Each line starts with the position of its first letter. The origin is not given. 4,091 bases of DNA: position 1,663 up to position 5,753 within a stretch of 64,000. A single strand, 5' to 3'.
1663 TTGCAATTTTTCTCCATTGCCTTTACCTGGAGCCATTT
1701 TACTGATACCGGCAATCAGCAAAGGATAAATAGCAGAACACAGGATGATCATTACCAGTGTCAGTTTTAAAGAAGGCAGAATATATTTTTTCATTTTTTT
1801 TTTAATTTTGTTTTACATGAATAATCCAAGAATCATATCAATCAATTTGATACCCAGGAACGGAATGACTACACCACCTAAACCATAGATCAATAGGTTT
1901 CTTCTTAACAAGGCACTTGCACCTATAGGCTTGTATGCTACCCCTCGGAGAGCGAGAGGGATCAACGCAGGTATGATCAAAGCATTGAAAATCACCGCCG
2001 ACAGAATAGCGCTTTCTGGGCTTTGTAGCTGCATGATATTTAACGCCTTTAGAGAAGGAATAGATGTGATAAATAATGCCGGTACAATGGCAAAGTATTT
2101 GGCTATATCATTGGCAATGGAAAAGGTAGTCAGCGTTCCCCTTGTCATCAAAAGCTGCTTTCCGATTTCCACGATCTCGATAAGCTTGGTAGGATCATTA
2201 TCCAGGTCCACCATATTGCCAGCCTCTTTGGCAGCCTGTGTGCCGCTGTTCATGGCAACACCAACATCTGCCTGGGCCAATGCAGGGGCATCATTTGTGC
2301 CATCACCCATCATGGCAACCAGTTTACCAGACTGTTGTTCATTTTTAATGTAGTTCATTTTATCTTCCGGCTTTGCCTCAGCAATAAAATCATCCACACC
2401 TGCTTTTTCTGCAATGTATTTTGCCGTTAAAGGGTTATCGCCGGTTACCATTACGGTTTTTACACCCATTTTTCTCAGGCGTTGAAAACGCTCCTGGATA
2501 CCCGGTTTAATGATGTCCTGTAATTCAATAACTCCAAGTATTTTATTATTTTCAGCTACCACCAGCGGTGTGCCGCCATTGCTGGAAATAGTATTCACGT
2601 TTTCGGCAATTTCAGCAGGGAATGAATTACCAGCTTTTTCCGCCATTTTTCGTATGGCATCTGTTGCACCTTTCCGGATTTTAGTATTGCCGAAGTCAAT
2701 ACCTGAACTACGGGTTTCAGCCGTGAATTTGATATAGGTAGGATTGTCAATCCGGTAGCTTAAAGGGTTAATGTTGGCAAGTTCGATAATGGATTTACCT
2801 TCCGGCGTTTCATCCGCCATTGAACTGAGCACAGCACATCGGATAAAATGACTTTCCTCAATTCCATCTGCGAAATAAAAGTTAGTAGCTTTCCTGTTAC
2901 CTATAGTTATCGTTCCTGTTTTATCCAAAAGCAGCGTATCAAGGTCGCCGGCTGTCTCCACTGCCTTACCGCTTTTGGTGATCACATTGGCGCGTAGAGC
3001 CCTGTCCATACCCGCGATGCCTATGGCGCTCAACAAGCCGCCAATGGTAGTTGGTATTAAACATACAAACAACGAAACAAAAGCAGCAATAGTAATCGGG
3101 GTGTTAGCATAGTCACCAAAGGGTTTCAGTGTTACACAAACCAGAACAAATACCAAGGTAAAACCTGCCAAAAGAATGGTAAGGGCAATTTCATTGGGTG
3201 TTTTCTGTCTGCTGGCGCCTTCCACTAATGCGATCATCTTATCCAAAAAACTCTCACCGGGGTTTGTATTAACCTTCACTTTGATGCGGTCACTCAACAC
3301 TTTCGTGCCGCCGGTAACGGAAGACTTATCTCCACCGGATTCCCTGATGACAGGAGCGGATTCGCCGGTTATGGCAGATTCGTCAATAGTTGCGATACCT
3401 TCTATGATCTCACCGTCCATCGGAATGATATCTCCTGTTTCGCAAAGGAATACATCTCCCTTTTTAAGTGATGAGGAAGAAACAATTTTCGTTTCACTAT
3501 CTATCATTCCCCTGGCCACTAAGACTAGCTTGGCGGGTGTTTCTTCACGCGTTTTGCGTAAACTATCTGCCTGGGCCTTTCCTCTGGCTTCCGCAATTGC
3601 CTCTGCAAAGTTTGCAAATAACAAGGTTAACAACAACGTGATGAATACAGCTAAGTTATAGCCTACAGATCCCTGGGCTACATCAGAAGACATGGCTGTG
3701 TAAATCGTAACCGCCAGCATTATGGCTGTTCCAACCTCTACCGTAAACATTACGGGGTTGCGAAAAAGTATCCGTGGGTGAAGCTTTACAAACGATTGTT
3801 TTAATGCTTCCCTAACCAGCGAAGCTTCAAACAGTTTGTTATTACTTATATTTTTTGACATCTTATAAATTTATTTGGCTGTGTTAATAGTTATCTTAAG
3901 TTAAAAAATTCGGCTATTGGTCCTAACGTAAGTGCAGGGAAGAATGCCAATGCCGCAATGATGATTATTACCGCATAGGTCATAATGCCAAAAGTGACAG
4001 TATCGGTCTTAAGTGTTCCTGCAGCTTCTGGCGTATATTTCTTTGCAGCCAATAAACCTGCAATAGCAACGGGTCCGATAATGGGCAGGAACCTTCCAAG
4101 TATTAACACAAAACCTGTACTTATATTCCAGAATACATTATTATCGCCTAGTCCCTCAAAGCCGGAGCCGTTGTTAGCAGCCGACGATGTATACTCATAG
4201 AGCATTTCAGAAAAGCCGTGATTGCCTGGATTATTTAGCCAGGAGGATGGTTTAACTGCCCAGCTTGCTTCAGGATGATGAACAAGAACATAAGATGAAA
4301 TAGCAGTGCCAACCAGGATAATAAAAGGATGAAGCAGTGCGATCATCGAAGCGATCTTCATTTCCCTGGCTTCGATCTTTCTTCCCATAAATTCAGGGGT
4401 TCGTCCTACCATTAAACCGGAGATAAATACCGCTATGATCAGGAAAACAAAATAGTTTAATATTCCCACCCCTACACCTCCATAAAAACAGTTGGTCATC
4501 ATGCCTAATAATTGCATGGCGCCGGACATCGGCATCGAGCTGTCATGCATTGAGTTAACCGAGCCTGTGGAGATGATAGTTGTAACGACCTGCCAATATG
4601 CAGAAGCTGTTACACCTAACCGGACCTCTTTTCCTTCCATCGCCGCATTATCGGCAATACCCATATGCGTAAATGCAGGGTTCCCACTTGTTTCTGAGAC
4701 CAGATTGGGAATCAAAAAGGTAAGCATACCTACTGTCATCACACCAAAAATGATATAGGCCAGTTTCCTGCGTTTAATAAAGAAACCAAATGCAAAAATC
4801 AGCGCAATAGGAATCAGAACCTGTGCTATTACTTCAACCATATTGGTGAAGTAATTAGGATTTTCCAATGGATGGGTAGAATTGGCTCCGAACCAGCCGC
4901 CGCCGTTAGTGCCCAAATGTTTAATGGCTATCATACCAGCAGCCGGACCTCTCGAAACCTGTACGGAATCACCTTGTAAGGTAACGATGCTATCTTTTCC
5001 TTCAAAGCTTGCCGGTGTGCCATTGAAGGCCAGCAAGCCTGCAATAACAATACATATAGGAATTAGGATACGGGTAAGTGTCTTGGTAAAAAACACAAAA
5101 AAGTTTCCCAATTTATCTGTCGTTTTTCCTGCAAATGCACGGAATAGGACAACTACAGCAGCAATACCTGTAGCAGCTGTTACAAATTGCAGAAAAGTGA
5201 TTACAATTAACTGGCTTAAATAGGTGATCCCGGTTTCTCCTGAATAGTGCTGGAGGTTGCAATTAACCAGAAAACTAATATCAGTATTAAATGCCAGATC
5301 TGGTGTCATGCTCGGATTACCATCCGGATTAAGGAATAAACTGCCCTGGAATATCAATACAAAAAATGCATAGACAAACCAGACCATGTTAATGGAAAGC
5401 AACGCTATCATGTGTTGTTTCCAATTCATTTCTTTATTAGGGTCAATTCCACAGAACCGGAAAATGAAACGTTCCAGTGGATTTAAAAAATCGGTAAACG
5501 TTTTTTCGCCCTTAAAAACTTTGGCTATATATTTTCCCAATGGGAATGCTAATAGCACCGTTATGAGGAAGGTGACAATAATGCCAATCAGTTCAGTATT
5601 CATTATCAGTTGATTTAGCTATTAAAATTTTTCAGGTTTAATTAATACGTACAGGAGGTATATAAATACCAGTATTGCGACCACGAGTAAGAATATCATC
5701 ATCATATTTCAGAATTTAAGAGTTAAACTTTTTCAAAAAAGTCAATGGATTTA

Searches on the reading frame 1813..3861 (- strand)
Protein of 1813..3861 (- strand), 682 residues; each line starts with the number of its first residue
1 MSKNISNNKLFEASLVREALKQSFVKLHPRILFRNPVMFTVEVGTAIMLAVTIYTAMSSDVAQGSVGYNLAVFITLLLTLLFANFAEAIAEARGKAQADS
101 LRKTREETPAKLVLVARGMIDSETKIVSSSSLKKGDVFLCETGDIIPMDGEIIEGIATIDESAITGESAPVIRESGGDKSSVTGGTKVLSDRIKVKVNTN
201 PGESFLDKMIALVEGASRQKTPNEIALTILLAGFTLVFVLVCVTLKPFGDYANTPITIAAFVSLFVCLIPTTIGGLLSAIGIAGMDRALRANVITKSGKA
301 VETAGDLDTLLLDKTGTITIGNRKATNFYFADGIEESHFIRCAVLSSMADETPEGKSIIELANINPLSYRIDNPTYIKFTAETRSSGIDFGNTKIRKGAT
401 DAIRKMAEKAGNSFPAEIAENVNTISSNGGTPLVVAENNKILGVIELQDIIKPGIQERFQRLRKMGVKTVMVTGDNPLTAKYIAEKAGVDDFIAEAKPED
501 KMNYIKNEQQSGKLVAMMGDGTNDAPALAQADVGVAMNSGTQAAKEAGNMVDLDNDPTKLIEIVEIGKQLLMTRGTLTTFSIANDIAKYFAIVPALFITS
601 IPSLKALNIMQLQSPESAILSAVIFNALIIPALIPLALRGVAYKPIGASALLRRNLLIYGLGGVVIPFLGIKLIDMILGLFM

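Call 126: search_protein_families(library=pfam, proteins=[window:1813-3861:-], max_evalue=0.001)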
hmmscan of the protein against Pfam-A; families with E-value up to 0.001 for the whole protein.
window:1813-3861:- (682 aa): 4 families
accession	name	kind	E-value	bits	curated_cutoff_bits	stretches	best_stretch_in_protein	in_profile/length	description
PF00122.25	E1-E2_ATPase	-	7.5e-30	104.2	28.1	1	120-290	11-180/181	E1-E2 ATPase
PF00702.32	Hydrolase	-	8.9e-27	95.2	26.4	1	308-532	2-191/191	haloacid dehalogenase-like hydrolase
PF08282.18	Hydrolase_3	-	1.5e-07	31.9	20.9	1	507-555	198-246/255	haloacid dehalogenase-like hydrolase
PF12710.13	HAD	-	0.00032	21.6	27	0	445-499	80-133/189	haloacid dehalogenase-like hydrolase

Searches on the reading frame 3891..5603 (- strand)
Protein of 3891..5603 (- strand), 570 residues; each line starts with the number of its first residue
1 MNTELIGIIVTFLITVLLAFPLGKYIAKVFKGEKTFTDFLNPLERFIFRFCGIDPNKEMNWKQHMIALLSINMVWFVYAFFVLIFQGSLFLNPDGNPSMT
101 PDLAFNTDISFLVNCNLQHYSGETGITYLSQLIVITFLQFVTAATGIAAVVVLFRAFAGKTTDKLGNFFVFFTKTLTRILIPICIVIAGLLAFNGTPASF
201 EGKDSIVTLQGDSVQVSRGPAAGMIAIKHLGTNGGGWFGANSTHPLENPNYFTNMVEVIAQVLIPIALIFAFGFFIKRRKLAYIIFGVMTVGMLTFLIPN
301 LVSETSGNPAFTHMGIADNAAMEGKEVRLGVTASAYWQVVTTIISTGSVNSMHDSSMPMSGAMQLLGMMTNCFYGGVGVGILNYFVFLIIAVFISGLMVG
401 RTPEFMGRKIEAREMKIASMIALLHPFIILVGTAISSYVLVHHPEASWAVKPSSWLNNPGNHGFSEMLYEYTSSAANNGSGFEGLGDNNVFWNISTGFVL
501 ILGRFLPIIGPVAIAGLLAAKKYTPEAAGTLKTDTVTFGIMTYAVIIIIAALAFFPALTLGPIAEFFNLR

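Call 25: search_protein_families(library=pfam, proteins=[window:3891-5603:-], max_evalue=0.001)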
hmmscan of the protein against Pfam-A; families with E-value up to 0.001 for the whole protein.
window:3891-5603:- (570 aa): 1 family
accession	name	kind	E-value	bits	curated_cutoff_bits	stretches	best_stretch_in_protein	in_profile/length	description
PF03814.21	KdpA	-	8.4e-226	750.8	22.6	1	10-567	2-548/548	Potassium-transporting ATPase A subunit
